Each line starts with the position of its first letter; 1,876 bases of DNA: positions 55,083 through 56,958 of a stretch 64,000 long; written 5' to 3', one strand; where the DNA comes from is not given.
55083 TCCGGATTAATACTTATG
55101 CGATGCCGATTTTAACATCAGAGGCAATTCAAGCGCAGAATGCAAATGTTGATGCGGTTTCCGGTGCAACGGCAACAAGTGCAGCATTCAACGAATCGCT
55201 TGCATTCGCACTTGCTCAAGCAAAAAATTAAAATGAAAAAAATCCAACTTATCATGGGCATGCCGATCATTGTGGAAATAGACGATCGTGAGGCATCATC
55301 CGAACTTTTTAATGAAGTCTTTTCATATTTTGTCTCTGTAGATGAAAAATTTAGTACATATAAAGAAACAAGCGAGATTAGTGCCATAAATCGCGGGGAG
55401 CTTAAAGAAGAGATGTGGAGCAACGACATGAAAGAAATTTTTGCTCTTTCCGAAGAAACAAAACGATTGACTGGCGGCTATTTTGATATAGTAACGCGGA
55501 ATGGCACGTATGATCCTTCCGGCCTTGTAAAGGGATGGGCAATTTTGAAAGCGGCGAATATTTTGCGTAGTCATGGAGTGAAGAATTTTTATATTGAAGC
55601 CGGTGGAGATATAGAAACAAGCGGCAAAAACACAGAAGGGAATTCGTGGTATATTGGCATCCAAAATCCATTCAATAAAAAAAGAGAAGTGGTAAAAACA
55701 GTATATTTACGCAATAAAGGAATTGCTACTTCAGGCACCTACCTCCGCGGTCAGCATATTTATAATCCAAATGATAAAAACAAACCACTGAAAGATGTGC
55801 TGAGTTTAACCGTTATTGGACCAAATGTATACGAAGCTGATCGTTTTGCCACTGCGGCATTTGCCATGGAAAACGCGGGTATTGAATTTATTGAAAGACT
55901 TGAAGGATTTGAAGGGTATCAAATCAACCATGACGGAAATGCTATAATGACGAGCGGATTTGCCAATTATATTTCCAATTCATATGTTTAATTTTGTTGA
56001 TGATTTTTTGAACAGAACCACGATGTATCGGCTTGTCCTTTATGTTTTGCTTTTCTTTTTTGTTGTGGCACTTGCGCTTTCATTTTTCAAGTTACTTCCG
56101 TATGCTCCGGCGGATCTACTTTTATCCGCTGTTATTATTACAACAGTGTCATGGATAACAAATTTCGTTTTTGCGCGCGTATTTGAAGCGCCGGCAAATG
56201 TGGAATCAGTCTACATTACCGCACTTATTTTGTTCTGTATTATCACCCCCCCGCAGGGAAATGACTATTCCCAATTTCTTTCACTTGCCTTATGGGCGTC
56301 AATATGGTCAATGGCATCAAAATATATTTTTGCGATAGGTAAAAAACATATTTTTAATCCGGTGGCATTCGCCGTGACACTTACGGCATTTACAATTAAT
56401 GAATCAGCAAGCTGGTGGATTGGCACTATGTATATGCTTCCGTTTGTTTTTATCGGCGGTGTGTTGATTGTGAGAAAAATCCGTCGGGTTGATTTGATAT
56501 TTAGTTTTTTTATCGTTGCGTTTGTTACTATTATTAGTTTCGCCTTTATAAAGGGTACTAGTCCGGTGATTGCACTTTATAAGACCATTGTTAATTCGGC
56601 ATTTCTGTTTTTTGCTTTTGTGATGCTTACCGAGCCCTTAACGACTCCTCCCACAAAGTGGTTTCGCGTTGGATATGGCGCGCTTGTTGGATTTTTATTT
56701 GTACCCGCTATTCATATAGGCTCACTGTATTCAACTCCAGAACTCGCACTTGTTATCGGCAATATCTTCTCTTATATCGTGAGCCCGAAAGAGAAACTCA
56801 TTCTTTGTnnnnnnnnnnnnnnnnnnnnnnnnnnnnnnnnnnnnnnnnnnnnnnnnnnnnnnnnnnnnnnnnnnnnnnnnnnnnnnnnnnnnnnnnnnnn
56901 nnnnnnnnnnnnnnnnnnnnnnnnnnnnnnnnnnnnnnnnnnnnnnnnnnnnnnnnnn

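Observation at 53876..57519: Flavin-based extracytoplasmic electron-transfer-like module (FMN_bind lipoprotein + ApbE flavin transferase + membrane-FNR fusion) with a divergent cupredoxin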

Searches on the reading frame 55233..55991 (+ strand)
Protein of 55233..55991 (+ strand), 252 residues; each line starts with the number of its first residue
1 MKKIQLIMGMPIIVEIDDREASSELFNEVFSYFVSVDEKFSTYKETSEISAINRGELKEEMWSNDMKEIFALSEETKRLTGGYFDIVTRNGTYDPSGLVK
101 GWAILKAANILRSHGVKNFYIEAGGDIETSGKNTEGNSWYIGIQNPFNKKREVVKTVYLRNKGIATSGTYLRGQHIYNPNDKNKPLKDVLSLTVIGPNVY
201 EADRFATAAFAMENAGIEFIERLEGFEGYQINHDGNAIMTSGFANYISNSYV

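Call 3: search_protein_families(library=pfam, proteins=[window:55233-55991:+], max_evalue=0.01)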
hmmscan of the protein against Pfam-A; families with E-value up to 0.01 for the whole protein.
window:55233-55991:+ (252 aa): 1 family
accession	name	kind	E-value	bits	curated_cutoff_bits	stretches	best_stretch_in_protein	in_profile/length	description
PF02424.20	ApbE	-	1.2e-39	136.9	25.6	2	94-226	127-262/266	ApbE family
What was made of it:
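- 55233..55991 (+): Leaderless, shortened ApbE-family FAD:protein FMN transferase, 252 aa. Pfam PF02424 at 1.2e-39 (call 3).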

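Call 4: search_protein_families(library=ncbifam, proteins=[window:55233-55991:+], max_evalue=0.01)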
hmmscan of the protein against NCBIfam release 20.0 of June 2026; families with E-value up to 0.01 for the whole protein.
window:55233-55991:+ (252 aa): 1 family
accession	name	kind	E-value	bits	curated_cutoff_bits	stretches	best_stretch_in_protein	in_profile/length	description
NF007774.0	PRK10461.1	equivalog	2.7e-19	69.3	498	1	94-246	182-345/351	FAD:protein FMN transferase ApbE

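Call 54: search_solved_structures(query=window:55233-55991:+, max_evalue=0.001, show_alignments=3)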
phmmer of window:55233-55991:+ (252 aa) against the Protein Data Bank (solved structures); distinct sequences matched with E-value up to 0.001: 12.
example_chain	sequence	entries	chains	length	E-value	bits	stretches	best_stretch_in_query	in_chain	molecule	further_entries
4xgw_A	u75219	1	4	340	1e-16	64.5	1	94-240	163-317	FAD:protein FMN transferase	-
2o18_A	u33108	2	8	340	3.4e-16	62.8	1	94-240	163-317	Thiamine biosynthesis lipoprotein apbE | FAD:protein FMN transferase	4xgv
6nxi_A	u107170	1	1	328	2.7e-15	59.9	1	94-216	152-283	FAD:protein FMN transferase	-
4xgx_A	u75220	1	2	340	4e-15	59.3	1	94-240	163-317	FAD:protein FMN transferase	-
6nxj_A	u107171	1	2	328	3.9e-14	56.1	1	94-216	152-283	FAD:protein FMN transferase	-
3pnd_A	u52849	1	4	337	4.6e-14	55.8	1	94-240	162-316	Thiamine biosynthesis lipoprotein ApbE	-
7esa_A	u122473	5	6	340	5.2e-14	55.7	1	94-244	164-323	FAD:protein FMN transferase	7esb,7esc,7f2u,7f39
5mgy_H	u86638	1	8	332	9.3e-12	48.3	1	96-241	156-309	FAD:protein FMN transferase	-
1vrm_A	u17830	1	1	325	1.4e-11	47.7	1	86-213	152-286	hypothetical protein TM1553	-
4xdt_A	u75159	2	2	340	6.3e-05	25.9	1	94-213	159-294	FAD:protein FMN transferase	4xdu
4ifu_A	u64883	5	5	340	0.00022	24.2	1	94-213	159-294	FAD:protein FMN transferase | Thiamine biosynthesis lipoprotein ApbE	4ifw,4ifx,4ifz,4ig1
7mgt_A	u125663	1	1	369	0.00025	23.9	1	94-213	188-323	FAD:protein FMN transferase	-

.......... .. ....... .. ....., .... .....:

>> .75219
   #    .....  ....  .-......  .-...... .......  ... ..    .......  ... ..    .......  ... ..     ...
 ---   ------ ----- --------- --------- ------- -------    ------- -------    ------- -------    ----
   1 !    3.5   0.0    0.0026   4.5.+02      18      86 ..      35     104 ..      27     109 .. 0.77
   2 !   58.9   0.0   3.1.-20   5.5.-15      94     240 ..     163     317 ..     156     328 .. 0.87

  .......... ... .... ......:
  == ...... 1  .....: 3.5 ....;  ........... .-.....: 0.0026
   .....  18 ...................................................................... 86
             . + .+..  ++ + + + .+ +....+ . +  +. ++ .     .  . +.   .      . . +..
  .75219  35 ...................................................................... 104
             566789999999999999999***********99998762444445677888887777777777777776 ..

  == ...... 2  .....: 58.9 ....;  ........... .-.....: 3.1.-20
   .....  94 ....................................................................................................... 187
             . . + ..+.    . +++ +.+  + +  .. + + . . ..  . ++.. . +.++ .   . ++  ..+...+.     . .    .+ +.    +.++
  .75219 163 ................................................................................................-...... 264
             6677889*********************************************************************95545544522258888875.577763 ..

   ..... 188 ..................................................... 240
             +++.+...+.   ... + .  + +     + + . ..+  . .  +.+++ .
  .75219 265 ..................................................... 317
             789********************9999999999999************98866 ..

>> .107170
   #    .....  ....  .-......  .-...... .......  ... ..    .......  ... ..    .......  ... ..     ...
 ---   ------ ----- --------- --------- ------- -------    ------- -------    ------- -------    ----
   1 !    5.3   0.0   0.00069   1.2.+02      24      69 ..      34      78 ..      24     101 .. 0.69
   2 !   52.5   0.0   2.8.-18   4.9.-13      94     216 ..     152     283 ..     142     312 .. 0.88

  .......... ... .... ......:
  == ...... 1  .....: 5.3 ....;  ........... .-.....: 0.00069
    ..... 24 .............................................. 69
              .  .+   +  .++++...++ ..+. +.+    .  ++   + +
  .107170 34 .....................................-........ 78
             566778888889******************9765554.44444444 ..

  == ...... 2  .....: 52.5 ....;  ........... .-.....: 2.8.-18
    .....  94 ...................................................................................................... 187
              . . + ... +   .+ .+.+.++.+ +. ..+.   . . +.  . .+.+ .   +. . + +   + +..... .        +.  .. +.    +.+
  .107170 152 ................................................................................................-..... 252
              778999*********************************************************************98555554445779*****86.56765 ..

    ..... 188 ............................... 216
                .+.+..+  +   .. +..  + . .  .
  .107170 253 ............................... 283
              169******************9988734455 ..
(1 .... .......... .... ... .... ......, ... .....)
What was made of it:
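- the ApbE catalytic Ser/His/Asp is kept (call 54);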

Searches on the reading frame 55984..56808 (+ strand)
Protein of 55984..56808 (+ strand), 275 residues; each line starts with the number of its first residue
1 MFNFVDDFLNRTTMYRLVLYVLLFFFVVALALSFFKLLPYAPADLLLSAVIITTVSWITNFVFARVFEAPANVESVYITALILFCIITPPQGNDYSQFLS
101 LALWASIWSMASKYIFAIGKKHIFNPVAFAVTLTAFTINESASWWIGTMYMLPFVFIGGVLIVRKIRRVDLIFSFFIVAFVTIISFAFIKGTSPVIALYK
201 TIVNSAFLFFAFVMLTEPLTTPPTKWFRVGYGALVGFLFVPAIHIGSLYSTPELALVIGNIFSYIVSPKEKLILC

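Call 21: search_solved_structures(query=window:55984-56808:+, max_evalue=1, show_alignments=4)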
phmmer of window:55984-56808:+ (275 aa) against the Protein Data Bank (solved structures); distinct sequences matched with E-value up to 1: 0.
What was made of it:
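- Tried and rejected: Single-sequence PDB search with the membrane domain found nothing (call 21).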

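Call 24: search_solved_structures(query=A2, max_evalue=10, show_alignments=4)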
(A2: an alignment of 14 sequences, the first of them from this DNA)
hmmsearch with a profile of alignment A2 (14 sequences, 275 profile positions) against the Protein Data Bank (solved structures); distinct sequences matched with E-value up to 10: 4.
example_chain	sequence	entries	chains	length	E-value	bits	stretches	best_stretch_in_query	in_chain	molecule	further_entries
8ahx_D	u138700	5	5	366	8.5e-05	25.6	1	154-262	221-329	Ion-translocating oxidoreductase complex subunit D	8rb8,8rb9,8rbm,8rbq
9lrr_B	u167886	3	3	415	1.1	12.1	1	159-264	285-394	Na(+)-translocating NADH-quinone reductase subunit B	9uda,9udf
9ud3_B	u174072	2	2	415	1.3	11.8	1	159-264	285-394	Na(+)-translocating NADH-quinone reductase subunit B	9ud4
7xk3_B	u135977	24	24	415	1.3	11.8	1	159-264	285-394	Na(+)-translocating NADH-quinone reductase subunit B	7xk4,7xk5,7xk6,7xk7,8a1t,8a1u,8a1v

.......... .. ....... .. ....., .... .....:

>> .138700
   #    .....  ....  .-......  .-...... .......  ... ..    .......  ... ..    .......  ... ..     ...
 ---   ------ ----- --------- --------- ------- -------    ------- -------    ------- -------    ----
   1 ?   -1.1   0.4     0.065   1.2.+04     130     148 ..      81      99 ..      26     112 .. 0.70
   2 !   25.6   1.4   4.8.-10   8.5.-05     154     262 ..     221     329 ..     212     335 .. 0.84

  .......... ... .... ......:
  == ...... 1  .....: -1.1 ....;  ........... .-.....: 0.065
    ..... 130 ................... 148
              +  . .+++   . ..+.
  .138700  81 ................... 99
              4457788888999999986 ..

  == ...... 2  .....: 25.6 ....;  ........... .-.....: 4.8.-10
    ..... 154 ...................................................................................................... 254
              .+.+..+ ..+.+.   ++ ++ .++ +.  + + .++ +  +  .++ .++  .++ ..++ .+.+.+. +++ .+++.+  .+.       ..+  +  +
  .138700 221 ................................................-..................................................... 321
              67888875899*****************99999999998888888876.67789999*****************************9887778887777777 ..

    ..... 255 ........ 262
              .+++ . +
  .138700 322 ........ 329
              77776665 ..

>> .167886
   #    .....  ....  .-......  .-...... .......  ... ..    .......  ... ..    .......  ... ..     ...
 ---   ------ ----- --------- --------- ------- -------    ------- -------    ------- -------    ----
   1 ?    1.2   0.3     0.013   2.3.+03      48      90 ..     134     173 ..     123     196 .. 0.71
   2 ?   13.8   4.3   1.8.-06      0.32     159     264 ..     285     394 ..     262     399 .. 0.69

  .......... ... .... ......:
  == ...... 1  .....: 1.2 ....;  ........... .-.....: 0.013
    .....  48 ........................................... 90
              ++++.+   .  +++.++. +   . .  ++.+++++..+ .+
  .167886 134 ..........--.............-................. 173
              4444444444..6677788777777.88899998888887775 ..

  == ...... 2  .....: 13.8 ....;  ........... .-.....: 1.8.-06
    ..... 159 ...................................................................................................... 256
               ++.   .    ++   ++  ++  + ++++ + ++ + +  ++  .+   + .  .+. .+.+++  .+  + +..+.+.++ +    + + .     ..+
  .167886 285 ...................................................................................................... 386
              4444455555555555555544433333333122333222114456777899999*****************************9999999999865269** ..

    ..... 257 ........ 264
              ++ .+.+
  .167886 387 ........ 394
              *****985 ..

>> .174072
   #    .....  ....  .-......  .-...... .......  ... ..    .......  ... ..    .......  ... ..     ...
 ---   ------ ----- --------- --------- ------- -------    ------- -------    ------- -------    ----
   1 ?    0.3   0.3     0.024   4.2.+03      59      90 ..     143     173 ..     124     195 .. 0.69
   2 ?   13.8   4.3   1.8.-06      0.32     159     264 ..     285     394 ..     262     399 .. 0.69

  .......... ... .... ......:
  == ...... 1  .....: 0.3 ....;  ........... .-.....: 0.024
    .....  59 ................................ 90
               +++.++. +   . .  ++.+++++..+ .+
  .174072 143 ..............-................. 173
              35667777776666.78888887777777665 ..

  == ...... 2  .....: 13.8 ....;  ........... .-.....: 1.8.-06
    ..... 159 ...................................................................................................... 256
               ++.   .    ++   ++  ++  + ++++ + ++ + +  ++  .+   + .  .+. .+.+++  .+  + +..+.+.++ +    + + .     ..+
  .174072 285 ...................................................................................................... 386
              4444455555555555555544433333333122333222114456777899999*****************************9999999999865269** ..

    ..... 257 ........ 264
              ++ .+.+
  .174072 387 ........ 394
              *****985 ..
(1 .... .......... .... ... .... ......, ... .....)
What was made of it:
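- Tried and rejected: A 14-sequence profile was needed (call 24).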

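Call 61: search_protein_representatives(protein=window:55984-56808:+)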
Query: 275 residues. Proteins with E-value up to 0.001 (for the whole library): 1452; up to 1e-10: 762; up to 1e-30: 377. The best 150 are listed.
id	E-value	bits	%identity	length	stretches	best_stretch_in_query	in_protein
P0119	6.0e-94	331.4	58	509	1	1-274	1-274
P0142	1.2e-86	307.4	59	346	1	1-274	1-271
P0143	5.0e-77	275.9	55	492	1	1-274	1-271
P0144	2.0e-74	267.4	51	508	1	3-274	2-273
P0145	3.7e-72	260.0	52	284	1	1-274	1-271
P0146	6.0e-72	259.3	50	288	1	3-274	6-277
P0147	2.2e-71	257.4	53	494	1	14-274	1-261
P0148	2.8e-71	257.1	48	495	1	1-274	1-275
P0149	3.4e-70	253.5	51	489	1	3-274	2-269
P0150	6.4e-70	252.6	47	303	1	1-271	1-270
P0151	1.4e-68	248.2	48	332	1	3-274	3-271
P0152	1.8e-68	247.9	51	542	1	3-274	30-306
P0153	2.4e-68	247.5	45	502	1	3-274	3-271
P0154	1.8e-66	241.3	48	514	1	3-271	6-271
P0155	1.9e-66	241.2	50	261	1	1-264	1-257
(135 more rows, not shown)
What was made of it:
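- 377 clusters at 50% identity match the membrane domain at E<=1e-30, most of the listed ones being about 500-aa fusions (call 61).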

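Call 67: predict_structure(alignment_id=A2)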
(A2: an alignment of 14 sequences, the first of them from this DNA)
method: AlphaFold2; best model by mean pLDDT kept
length: 275 residues; sequences in the alignment: 14
mean_pLDDT: 81.2   pTM: 0.82
mean pLDDT of the five models: 81.2, 79.2, 78.6, 78.4, 77.8
residues with pLDDT >= 90: 69; 70-90: 169; 50-70: 33; < 50: 4
segments of 3 or more residues with pLDDT < 50: 272-275
pLDDT, mean of each block of 10 residues (from residue 1): 74 85 94 91 91 93 83 84 87 73 88 69 71 75 82 92 87 92 89 86 82 75 82 85 57 76 70 40
secondary structure, 60 per line:
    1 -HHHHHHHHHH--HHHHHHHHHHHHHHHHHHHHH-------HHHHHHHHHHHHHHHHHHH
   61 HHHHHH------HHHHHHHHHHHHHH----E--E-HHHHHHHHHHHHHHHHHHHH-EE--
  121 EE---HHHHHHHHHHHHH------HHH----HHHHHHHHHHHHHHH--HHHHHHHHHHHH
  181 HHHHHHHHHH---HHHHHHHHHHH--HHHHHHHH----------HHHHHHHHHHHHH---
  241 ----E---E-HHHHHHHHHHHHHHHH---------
elements in order: H2-11 H14-34 H42-66 H73-86 H96-115 H126-138 H152-166 H169-190 H194-204 H207-214 H225-237 H251-266
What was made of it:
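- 55984..56793 (+): NqrB/RnfD-like membrane domain of the fusion protein (aa 1-270, about 10 TM helices). It lacks the loop that carries the flavinylated Thr in RnfD/NqrB. AF2 model pLDDT 81, pTM 0.82 (call 67).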

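Call 69: fold_search(model_id=the predicted structure, library=pdb)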
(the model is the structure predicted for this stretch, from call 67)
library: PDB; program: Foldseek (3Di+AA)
matches with E <= 10: 161; with E <= 0.001: 14
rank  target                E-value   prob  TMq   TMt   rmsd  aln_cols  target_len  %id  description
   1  9eri_D                7.4e-06  1.00  0.66  0.58   6.5       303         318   15  Cryo-EM structure of sodium pumping Rnf complex from Acetobacterium woodii bound to NADH (released 2025-03-05)
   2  8ahx_D                2.8e-05  1.00  0.69  0.56   6.0       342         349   12  Cryo-EM structure of the nitrogen-fixation associated NADH:ferredoxin oxidoreductase RNF from Azotobacter vinelandii (released 2023-11-01)
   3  8rbq_D                4.4e-05  1.00  0.69  0.63   7.0       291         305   15  Cryo-EM structure of the NADH:ferredoxin oxidoreductase RNF from Azotobacter vinelandii, dithionite reduced (released 2024-06-26)
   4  7xk3_B                4.4e-05  1.00  0.59  0.43   5.2       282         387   15  Cryo-EM structure of Na+-pumping NADH-ubiquinone oxidoreductase from Vibrio cholerae, state 1 (released 2022-07-20)
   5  9uuu_B                7.7e-05  1.00  0.60  0.44   6.5       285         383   15  Cryo-EM structure of Na+-translocating NADH-ubiquinone oxidoreductase from Vibrio cholerae reduced by NADH (released 2025-06-25)
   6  9lrr_B                1.0e-04  1.00  0.63  0.44   6.1       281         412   15  Cryo-EM structure of Na+-translocating NADH-ubiquinone oxidoreductase NqrB-G141A mutant from Vibrio cholerae with boun (released 2025-04-23)
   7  7zc6_D                1.1e-04  1.00  0.66  0.61   4.4       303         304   16  Na+ - translocating ferredoxin: NAD+ reductase (Rnf) of C. tetanomorphum (released 2022-09-28)
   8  9ud3_B                1.2e-04  1.00  0.60  0.44   4.8       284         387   16  Cryo-EM structure of Na+-translocating NADH-ubiquinone oxidoreductase NqrB-T236Y mutant from Vibrio cholerae (released 2025-06-25)
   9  8a1x_B                1.4e-04  1.00  0.64  0.45   5.0       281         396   16  Sodium pumping NADH-quinone oxidoreductase with inhibitor DQA (released 2023-06-14)
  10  7xk6_B                1.8e-04  1.00  0.61  0.42   6.7       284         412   15  Cryo-EM structure of Na+-pumping NADH-ubiquinone oxidoreductase from Vibrio cholerae, with aurachin D-42 (released 2022-07-20)
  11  8ad0_B                2.5e-04  1.00  0.66  0.48   4.9       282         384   17  X-ray structure of Na+-NQR from Vibrio cholerae in different conformation at 3.1 A (released 2023-07-12)
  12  8acw_B                3.7e-04  1.00  0.57  0.43   5.9       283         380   16  X-ray structure of Na+-NQR from Vibrio cholerae at 3.4 A resolution (released 2023-07-12)
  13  8a1t_B                4.3e-04  1.00  0.64  0.46   4.6       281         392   16  Sodium pumping NADH-quinone oxidoreductase (released 2023-06-14)
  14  8a1v_B                7.3e-04  1.00  0.56  0.41   6.5       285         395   15  Sodium pumping NADH-quinone oxidoreductase with substrate Q2 (released 2023-06-14)
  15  8evu_B                1.4e-03  1.00  0.62  0.43   5.1       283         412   17  Cryo EM structure of Vibrio cholerae NQR (released 2022-11-16)
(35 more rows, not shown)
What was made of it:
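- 55984..56793 (+): Foldseek top 15 hits are all RnfD or NqrB, TM 0.56-0.69 (call 69).
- On NOX / ferric reductase family: The top 15 Foldseek hits (E<=1.4e-3) of the membrane domain are all RnfD or NqrB (call 69).
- Rnf and Na+-NQR, whose RnfD and NqrB subunits give the best structural matches, are ion-translocating complexes (entry titles in call 69).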
